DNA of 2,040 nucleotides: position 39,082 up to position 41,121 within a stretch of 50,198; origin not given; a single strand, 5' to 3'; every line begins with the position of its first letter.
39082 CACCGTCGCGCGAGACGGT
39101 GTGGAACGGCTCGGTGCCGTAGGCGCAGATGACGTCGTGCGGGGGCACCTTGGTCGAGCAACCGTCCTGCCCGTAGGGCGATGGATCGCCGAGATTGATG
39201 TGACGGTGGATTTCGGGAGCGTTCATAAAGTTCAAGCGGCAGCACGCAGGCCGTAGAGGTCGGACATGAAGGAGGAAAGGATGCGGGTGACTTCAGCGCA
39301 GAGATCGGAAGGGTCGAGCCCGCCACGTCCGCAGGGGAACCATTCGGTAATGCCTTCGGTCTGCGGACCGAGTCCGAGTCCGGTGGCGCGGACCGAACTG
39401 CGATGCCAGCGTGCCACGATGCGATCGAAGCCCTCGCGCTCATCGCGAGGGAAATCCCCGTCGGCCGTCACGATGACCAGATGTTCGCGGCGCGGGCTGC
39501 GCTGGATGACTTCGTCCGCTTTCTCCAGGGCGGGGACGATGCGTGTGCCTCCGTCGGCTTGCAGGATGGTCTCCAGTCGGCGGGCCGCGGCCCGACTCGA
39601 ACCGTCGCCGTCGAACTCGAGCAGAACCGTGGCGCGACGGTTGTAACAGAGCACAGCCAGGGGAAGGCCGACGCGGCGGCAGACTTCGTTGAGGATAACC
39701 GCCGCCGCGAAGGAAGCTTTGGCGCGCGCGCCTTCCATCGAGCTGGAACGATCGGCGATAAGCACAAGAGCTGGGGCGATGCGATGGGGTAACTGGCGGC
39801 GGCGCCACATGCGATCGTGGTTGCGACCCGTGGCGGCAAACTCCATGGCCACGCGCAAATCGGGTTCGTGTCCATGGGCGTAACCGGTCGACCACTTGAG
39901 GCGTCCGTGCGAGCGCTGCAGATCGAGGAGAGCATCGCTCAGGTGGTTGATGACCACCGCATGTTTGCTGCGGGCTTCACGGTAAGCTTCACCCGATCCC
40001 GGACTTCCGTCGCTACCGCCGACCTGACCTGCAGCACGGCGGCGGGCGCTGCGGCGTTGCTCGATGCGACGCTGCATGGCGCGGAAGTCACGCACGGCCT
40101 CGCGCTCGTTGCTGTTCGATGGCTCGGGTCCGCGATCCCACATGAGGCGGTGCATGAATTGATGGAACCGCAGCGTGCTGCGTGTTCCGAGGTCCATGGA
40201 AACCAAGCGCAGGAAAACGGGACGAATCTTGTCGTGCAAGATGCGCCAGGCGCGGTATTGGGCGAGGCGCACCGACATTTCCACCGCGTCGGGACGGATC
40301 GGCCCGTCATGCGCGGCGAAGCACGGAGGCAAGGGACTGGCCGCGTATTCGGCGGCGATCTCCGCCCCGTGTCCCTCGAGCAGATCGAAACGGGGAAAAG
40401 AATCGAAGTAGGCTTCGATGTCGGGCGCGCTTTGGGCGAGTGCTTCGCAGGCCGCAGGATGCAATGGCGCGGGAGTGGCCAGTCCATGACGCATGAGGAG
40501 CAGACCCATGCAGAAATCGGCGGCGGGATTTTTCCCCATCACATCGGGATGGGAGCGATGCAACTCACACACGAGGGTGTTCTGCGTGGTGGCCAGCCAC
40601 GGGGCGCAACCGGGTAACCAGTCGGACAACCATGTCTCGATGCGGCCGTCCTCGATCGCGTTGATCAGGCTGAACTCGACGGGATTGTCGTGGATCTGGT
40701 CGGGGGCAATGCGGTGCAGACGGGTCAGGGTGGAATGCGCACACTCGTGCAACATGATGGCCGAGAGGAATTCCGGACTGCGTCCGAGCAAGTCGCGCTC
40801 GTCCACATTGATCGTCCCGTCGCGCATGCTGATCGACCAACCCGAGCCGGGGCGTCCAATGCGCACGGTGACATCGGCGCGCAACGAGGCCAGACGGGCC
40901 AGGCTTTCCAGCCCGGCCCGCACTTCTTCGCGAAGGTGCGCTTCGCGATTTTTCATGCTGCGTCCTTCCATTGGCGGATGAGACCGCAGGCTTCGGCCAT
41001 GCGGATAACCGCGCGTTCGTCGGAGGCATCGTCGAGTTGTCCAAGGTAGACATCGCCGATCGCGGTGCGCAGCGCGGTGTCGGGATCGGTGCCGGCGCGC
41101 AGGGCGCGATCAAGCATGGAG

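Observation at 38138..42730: Four-gene minus-strand cassette: small protein, BRCT-like MoxR/AAA_5 ATPase with deviant P-loop, HExxH-vWA protein and a classical AAA+ ATPase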

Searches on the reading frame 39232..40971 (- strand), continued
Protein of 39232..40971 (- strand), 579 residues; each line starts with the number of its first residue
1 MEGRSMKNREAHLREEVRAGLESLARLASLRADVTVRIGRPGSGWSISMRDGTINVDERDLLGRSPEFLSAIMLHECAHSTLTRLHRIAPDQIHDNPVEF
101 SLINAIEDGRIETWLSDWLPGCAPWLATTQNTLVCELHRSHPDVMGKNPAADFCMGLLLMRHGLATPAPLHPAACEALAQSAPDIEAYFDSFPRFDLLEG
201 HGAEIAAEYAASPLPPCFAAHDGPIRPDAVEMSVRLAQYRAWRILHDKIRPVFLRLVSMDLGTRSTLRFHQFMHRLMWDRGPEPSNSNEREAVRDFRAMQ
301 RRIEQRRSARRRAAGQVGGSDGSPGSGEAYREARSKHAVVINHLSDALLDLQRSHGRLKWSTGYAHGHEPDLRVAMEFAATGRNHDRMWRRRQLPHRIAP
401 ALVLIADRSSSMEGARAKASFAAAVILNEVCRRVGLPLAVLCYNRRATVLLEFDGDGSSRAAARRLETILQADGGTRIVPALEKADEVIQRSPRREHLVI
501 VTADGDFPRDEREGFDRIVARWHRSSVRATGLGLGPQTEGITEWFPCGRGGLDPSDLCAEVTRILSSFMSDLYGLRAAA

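Call 83: search_protein_families(library=padloc, alignment_id=A7, max_evalue=0.00001)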
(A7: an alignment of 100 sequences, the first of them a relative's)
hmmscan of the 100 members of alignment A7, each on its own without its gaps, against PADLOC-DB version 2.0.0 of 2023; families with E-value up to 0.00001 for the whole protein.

A. member 1, L001:1-1309:- (436 aa): 18 families
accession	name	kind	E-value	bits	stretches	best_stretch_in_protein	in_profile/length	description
PDLC00037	DruE3|DruE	-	5.4e-42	141.7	1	37-289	45-317/2055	SNF2 family N-terminal domain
PDLC00035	DruE3|DruE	-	6.5e-38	128.1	1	38-289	47-317/1460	SNF2 family N-terminal domain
PDLC00013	DruE1|DruE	-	1.1e-37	127.7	2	44-162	49-168/1776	SNF2 family N-terminal domain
PDLC00051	DruE4|DruE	-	1.8e-36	123.3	2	189-420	277-500/1829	SNF2 family N-terminal domain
PDLC00015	DruE2|DruE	-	4.4e-35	118.8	2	180-421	283-525/1887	SNF2 family N-terminal domain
PDLC00014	DruE2|DruE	-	8.3e-32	107.7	2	192-284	312-416/1928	SNF2 family N-terminal domain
PDLC00036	DruE3|DruE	-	5.6e-29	97.9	1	92-304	94-314/2023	SNF2 family N-terminal domain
PDLC02896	DpdJ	-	1.5e-26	90.4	2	188-274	328-414/1487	DpdJ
PDLC03960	SngC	-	1.1e-16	58.8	1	96-280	30-203/720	-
PDLC02503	BrxHI|BrxHII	-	9.2e-16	55.3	1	93-326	27-240/698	BrxHI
PDLC02893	DpdJ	-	1e-14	51.5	2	195-275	347-426/876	DpdJ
PDLC02898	DpdJ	-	1.3e-14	52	1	195-274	347-425/506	DpdJ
PDLC02501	BrxHI|BrxHII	-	2.1e-12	43.9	1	93-305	26-218/925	BrxHI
PDLC00937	Cas3d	-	1.1e-09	36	1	94-271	1-190/357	"CRISPR-associated helicase Cas3, subtype CYANO"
PDLC02897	DpdJ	-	4e-08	29.5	1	97-275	106-289/1570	DpdJ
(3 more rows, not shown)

B. families by the number of members that match (of 100 scanned): 160 families (the first 25 are shown)
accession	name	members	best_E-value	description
PDLC02707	PbeA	3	8.3e-32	PbeA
PDLC02704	PbeA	3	1.4e-27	PbeA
PDLC02503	BrxHI|BrxHII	3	1.8e-22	BrxHI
PDLC01439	typeIV_DinG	3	9.4e-12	CAS-IV-A; associated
PDLC03659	mREase_IV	2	2e-39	Type IV methyl-directed restriction enzyme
PDLC00035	DruE3|DruE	2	6.5e-38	SNF2 family N-terminal domain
PDLC02870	DpdF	2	6.2e-28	DpdF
PDLC03658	mREase_IV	2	8.9e-27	Type IV methyl-directed restriction enzyme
PDLC03928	PsyrT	2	4.4e-20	-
PDLC02706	PbeA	2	6.7e-18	PbeA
PDLC03960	SngC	2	2.3e-17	-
PDLC02705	PbeA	2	4.2e-14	PbeA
PDLC02501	BrxHI|BrxHII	2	2.1e-12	BrxHI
PDLC02897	DpdJ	2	4e-08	DpdJ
PDLC03307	MTase_II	1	1.3e-103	Type II methyltransferase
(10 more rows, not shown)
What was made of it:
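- The flanks are defence and toxin-antitoxin genes (call 83).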

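Call 89: search_dna_similar(query=window:39232-40956:-, collection=plasmids, mode=protein, max_evalue=0.00001, max_rows=10)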
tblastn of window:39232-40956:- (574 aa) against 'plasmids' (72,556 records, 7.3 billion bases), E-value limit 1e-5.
No match.
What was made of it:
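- The triad was not found in 72,556 plasmids (call 89).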

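Call 95: search_protein_families(library=phrogs, proteins=[window:39232-40956:-], max_evalue=0.001)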
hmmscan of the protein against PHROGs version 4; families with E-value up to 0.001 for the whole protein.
window:39232-40956:- (574 aa): 1 family
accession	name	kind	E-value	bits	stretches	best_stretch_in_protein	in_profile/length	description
phrog_1576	-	unknown function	5.2e-05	23.1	0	378-438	512-572/729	-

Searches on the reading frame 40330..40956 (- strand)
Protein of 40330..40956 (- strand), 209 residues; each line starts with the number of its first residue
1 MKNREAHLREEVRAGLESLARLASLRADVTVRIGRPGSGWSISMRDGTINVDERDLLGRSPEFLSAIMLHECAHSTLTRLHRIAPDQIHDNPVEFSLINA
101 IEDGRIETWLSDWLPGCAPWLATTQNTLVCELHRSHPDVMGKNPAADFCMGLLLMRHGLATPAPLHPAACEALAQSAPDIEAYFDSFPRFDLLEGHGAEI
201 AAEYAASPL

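Call 57: search_protein_families(library=pfam, proteins=[window:40330-40956:-], max_evalue=10)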
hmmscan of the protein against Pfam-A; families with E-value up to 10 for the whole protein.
seq(209 aa): 1 family
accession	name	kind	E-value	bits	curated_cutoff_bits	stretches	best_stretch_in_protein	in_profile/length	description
PF15565.11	Imm30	-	0.054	14.1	27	1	68-114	21-67/98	Immunity protein 30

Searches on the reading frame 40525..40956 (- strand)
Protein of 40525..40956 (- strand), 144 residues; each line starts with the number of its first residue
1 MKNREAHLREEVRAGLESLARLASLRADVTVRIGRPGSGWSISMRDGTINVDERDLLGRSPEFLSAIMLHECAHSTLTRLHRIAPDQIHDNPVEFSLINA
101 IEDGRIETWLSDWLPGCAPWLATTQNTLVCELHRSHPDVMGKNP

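Call 60: search_solved_structures(query=A3, max_evalue=10, show_alignments=3)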
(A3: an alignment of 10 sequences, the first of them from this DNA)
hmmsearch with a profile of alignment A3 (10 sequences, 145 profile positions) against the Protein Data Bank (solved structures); distinct sequences matched with E-value up to 10: 4.
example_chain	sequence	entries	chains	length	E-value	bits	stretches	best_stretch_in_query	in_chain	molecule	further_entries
6if4_B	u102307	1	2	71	0.54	12.9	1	69-118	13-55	Histone acetyltransferase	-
3cmn_A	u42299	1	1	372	0.64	12.6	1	30-76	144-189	Putative hydrolase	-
4jix_A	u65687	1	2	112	1.5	11.4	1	42-81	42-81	Projannalysin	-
8wmy_A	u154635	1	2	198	1.5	11.4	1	40-99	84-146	bis(5'-nucleosyl)-tetraphosphatase (symmetrical)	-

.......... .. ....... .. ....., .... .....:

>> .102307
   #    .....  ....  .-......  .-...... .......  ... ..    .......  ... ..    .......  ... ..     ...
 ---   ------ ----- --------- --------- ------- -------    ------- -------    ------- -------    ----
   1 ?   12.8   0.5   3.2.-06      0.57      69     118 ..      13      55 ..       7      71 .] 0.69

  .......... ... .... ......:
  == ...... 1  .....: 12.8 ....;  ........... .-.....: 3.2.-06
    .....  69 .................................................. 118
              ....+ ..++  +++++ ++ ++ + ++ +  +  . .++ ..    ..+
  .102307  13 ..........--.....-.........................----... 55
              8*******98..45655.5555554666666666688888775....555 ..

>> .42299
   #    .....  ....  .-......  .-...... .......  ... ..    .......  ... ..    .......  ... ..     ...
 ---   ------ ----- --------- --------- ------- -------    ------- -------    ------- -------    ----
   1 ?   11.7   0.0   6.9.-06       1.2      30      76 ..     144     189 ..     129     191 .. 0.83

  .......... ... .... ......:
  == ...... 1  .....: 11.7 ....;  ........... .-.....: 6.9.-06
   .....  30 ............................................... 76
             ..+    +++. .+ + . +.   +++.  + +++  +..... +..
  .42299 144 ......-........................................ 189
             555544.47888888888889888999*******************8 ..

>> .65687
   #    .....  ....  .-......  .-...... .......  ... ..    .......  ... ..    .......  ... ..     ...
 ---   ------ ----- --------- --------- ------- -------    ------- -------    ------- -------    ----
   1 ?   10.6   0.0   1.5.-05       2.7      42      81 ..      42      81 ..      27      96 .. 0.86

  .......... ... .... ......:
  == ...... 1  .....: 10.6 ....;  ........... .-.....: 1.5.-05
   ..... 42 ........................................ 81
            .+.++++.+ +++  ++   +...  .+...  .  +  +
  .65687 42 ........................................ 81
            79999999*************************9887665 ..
